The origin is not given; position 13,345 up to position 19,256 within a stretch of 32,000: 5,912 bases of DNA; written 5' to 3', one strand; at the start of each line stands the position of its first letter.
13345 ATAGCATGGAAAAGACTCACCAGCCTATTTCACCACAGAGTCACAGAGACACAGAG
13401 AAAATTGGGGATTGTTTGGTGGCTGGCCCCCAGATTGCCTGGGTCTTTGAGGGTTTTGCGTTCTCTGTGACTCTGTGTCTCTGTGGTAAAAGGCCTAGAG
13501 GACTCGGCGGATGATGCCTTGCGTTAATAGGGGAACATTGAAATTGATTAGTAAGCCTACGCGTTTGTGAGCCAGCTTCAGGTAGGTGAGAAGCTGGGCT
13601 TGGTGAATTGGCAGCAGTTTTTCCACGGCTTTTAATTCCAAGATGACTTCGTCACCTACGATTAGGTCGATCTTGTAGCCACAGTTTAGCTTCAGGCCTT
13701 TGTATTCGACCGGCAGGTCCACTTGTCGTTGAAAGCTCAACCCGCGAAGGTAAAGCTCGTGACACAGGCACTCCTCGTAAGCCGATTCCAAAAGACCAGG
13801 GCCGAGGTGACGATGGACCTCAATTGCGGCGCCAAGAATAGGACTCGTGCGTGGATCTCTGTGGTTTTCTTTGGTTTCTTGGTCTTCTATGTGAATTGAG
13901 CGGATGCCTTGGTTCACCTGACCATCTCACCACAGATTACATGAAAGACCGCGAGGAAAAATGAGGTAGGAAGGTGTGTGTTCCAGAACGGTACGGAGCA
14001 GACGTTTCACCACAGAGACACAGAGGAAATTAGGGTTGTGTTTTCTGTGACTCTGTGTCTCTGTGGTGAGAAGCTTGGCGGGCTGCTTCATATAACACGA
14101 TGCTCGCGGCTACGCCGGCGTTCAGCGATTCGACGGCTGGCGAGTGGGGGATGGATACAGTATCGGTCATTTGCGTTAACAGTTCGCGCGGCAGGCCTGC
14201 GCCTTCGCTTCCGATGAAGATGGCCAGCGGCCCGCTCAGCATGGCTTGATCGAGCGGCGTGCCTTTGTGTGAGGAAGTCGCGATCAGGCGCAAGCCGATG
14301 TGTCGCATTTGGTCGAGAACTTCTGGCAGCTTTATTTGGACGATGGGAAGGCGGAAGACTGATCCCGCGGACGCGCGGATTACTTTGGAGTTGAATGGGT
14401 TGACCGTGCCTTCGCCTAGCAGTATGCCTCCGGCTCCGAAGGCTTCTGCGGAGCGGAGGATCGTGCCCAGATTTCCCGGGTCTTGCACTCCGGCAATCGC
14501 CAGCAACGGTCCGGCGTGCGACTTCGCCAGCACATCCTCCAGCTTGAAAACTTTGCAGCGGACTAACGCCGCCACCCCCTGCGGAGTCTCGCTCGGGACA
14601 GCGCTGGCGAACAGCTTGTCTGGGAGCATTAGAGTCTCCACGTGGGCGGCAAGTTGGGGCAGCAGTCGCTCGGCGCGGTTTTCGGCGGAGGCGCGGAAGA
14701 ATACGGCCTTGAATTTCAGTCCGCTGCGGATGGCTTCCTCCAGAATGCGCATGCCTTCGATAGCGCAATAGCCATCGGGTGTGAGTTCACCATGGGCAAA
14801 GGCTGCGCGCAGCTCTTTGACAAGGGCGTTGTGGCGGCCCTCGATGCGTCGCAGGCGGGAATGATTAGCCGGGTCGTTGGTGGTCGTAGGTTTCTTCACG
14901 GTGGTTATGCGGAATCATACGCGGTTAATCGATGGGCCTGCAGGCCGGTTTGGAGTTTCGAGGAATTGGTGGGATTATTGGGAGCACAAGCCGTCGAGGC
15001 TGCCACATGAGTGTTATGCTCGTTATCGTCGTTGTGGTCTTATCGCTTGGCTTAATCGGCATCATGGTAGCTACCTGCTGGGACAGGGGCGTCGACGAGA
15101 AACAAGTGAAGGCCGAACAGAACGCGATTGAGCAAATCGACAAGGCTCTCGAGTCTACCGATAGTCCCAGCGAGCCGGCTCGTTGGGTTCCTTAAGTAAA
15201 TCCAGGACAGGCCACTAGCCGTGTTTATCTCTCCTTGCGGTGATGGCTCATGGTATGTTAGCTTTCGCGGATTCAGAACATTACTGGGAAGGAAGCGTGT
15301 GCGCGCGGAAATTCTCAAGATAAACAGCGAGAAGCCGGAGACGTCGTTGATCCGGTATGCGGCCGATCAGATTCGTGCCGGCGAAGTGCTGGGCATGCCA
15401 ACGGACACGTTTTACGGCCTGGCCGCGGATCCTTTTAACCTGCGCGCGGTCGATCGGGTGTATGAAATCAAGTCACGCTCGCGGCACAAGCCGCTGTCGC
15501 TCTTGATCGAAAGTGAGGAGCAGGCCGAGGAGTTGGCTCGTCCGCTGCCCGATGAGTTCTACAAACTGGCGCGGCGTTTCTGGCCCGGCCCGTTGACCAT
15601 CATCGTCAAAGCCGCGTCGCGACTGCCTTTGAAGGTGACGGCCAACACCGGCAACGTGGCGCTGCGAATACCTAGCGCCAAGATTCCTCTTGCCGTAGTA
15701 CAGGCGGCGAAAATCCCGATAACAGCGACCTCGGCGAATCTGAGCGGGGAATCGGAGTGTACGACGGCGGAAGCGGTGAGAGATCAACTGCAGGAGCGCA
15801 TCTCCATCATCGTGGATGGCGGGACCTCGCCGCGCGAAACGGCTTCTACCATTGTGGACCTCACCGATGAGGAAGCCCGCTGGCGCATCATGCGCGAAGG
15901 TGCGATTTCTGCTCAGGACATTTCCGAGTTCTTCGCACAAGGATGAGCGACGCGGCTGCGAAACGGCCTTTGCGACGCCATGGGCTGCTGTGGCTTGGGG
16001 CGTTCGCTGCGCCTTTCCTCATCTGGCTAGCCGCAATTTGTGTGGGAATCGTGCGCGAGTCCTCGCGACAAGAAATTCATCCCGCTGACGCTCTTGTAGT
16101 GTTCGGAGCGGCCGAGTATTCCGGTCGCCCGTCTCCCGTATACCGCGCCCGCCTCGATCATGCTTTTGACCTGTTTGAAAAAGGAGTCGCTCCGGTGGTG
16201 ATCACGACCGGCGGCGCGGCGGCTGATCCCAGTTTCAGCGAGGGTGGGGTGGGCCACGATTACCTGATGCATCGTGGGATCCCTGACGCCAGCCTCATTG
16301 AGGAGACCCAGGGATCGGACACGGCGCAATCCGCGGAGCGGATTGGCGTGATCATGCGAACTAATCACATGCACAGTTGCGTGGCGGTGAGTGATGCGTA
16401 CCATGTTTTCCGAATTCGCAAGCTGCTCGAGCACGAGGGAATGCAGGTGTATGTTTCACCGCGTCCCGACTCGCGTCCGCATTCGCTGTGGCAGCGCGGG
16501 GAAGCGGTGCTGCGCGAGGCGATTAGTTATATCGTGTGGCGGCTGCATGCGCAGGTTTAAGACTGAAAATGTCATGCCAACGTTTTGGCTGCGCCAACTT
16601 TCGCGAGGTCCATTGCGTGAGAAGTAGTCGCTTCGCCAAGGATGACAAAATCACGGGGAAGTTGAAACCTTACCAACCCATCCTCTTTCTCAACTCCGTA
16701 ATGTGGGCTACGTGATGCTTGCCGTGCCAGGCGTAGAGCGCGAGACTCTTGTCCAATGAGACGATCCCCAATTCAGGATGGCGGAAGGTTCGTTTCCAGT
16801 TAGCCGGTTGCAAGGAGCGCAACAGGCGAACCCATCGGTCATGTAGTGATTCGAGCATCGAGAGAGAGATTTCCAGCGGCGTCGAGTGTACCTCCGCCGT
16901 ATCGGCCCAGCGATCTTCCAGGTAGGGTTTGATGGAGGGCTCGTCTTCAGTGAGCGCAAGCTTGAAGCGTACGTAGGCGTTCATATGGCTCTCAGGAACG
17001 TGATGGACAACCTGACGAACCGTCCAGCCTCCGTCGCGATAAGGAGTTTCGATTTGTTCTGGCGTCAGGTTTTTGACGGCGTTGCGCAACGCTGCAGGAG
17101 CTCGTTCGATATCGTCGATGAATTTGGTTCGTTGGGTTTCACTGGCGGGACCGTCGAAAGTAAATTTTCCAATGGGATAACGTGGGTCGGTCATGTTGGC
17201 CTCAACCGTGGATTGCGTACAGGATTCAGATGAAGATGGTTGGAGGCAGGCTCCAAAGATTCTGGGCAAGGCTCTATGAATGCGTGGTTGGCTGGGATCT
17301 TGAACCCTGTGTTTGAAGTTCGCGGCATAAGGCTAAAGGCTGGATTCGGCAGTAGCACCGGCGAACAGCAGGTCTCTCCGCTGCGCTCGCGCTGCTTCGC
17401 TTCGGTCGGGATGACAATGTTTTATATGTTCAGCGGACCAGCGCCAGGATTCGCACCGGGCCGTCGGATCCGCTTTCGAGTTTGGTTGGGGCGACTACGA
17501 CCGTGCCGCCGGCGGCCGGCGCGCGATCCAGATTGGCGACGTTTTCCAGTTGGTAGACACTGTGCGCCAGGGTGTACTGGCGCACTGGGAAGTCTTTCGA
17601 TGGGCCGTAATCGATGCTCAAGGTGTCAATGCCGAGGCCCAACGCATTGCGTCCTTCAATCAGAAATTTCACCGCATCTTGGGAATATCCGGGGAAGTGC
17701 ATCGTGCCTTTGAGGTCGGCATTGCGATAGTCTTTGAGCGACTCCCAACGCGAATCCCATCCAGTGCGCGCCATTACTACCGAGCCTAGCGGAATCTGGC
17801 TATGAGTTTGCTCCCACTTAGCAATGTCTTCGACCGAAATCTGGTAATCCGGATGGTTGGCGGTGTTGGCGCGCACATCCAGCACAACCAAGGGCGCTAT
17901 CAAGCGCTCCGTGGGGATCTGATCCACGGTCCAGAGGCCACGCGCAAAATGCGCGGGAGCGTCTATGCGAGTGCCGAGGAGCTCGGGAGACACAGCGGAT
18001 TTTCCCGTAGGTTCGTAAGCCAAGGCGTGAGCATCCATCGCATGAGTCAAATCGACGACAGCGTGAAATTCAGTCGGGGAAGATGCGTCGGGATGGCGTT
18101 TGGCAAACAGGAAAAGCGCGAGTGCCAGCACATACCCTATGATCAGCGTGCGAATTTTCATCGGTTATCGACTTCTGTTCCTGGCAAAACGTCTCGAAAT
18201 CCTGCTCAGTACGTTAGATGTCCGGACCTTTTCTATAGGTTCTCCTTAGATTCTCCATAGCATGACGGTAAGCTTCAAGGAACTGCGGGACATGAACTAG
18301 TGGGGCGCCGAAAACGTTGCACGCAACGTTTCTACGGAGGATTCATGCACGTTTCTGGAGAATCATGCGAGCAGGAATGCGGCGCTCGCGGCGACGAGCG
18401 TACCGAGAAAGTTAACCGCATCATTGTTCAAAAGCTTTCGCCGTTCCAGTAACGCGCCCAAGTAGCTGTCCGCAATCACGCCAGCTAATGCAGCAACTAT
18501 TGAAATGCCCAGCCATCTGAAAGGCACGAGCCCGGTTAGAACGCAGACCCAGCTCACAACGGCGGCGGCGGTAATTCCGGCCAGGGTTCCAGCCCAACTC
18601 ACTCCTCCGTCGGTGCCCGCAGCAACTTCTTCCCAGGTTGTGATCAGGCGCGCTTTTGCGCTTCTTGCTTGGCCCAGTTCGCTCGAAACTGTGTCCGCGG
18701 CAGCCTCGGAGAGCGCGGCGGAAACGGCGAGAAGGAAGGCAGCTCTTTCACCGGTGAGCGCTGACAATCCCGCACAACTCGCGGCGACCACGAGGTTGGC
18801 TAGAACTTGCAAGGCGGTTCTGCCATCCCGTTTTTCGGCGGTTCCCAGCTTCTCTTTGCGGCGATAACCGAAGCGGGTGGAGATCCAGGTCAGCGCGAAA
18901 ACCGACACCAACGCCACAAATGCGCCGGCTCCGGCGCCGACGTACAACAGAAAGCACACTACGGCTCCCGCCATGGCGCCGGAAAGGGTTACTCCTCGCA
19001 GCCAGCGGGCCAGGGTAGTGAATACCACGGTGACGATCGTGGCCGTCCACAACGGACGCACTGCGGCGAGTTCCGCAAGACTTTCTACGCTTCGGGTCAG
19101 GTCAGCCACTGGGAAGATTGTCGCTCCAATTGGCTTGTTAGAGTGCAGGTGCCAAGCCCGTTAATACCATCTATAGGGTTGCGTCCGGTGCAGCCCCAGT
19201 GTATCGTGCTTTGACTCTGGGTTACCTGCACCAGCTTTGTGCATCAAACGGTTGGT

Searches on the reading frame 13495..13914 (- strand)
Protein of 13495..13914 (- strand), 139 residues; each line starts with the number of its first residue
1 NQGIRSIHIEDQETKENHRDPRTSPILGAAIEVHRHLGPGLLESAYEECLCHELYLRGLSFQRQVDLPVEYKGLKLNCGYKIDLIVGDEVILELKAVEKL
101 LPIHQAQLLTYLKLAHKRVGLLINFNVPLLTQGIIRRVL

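Call 18: search_protein_families(library=pfam, proteins=[window:13495-13914:-], max_evalue=0.001)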
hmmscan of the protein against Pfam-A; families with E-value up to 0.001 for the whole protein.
window:13495-13914:- (139 aa): 1 family
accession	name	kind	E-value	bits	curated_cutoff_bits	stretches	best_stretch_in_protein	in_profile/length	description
PF13366.12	PDDEXK_3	-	1.6e-42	145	22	1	23-136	4-116/117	PD-(D/E)XK nuclease superfamily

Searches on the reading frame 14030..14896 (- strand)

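Call 72: search_protein_families(library=pfam, proteins=[window:14030-14896:-], max_evalue=0.001)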
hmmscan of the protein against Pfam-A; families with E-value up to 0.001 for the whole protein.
window:14030-14896:- (288 aa): 3 families
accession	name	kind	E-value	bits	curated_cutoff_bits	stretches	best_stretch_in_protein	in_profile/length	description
PF00588.24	SpoU_methylase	-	2.4e-35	122.1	29.7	1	132-269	4-142/142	SpoU rRNA Methylase family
PF22435.1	MRM3-like_sub_bind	-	3.1e-08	34.3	27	1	41-110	19-84/84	MRM3-like substrate binding domain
PF08032.17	SpoU_sub_bind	-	6.7e-06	26.8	22.8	1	46-113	2-71/76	RNA 2'-O ribose methyltransferase substrate binding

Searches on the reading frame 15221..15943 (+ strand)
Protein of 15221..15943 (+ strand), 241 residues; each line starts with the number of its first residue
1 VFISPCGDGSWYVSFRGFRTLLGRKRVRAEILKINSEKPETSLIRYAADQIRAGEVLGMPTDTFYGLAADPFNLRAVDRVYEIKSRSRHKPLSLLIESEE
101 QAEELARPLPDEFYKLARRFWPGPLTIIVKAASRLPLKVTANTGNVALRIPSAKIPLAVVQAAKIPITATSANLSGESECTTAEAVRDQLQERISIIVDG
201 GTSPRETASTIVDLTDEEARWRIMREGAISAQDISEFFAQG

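Call 72: search_protein_families(library=pfam, proteins=[window:15221-15943:+], max_evalue=0.001)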
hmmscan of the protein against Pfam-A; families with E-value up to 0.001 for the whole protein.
window:15221-15943:+ (241 aa): 1 family
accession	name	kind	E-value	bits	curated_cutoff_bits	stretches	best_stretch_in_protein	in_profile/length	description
PF01300.24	Sua5_yciO_yrdC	-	4.2e-58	196.2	25.1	1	50-227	2-178/178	Telomere recombination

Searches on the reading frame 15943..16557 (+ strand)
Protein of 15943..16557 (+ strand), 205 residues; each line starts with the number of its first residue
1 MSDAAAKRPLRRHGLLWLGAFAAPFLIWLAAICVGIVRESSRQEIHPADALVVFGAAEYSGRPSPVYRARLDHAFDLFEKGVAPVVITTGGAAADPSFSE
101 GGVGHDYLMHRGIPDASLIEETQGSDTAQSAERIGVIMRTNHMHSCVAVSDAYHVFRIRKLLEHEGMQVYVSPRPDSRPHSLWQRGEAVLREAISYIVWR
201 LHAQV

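Call 72: search_protein_families(library=pfam, proteins=[window:15943-16557:+], max_evalue=0.001)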
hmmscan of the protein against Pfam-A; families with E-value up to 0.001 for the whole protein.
window:15943-16557:+ (205 aa): 1 family
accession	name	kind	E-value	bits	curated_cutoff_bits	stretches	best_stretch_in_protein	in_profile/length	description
PF02698.23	DUF218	-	8.7e-22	77.9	27.6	1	49-194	1-132/133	DUF218 domain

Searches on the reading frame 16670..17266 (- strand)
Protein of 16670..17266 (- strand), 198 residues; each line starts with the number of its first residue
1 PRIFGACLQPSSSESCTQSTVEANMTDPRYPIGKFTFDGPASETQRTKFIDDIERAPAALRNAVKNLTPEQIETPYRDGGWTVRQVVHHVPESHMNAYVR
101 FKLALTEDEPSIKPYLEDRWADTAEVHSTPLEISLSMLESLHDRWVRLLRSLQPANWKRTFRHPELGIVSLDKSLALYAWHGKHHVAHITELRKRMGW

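Call 72: search_protein_families(library=pfam, proteins=[window:16670-17266:-], max_evalue=0.001)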
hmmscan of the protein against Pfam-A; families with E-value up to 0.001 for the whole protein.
window:16670-17266:- (198 aa): 3 families
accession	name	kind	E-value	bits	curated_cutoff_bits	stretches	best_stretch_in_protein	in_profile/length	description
PF12867.12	DinB_2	-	2.1e-21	77.2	24.8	1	53-189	2-128/128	DinB superfamily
PF11716.13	MDMPI_N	-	1.4e-06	29.4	24.2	1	56-167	4-117/140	Mycothiol maleylpyruvate isomerase N-terminal domain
PF05163.17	DinB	-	2.8e-06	27.8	23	1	48-197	7-146/165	DinB family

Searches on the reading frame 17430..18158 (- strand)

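Call 72: search_protein_families(library=pfam, proteins=[window:17430-18158:-], max_evalue=0.001)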
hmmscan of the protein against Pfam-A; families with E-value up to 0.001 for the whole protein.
window:17430-18158:- (242 aa): 1 family
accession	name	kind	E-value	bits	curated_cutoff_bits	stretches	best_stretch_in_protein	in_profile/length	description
PF04199.19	Cyclase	-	2.5e-35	122.2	23.1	1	35-183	1-141/142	Putative cyclase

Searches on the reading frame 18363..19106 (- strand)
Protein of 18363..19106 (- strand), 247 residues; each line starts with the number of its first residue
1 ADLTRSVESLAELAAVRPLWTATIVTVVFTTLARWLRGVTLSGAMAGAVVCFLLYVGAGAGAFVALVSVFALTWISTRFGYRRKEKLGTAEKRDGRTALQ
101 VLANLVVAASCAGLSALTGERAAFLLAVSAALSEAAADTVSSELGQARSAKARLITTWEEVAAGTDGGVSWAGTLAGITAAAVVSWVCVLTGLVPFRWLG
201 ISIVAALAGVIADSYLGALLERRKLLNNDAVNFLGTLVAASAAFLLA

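Call 72: search_protein_families(library=pfam, proteins=[window:18363-19106:-], max_evalue=0.001)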
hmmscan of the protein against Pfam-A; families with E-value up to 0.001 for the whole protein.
window:18363-19106:- (247 aa): 1 family
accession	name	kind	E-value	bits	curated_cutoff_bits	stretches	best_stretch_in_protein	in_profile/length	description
PF01940.21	DUF92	-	6.4e-46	157.2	27.5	1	25-240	2-251/251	Integral membrane protein DUF92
